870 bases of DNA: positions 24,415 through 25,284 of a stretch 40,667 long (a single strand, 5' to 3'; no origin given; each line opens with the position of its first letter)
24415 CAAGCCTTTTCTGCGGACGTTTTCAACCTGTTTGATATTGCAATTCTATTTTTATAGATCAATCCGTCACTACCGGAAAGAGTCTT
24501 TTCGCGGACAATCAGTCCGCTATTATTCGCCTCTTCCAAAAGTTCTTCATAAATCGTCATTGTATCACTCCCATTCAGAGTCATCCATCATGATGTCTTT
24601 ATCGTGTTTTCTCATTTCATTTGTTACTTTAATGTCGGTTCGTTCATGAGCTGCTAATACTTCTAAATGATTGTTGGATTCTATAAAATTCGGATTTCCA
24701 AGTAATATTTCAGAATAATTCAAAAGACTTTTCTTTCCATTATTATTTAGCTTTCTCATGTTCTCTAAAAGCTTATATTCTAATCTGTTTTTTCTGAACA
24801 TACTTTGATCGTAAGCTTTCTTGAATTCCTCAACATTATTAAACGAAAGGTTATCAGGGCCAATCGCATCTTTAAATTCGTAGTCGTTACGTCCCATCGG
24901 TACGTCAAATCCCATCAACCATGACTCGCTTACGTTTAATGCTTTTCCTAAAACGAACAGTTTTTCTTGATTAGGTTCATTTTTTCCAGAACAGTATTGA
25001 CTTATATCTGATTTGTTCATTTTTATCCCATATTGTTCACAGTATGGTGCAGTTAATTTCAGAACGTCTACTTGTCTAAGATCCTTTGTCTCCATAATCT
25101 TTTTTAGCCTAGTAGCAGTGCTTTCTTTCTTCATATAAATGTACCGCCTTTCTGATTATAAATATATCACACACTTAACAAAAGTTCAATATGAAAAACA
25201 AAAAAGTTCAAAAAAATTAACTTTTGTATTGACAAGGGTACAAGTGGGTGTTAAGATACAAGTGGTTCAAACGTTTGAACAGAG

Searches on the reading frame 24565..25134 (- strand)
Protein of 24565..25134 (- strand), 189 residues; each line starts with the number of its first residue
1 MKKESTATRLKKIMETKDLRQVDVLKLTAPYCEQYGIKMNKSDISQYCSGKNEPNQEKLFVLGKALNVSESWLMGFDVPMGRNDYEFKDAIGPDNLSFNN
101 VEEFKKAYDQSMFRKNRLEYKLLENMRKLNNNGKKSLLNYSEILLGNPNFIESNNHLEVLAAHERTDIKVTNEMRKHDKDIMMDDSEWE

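Call 55: search_protein_families(library=phrogs, proteins=[window:24565-25134:-], max_evalue=0.00001)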
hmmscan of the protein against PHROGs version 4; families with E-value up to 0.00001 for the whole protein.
window:24565-25134:- (189 aa): 4 families
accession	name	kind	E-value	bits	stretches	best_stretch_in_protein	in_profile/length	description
phrog_2967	-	transcription regulation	2.1e-13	51.3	1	2-88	7-78/225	transcriptional regulator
phrog_8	-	transcription regulation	8.7e-11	42.8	1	3-118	74-159/346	transcriptional regulator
phrog_4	-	transcription regulation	2.1e-09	37.8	1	3-95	132-205/400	transcriptional repressor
phrog_35297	-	transcription regulation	7.6e-07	30.6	1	1-39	21-59/75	CI-like repressor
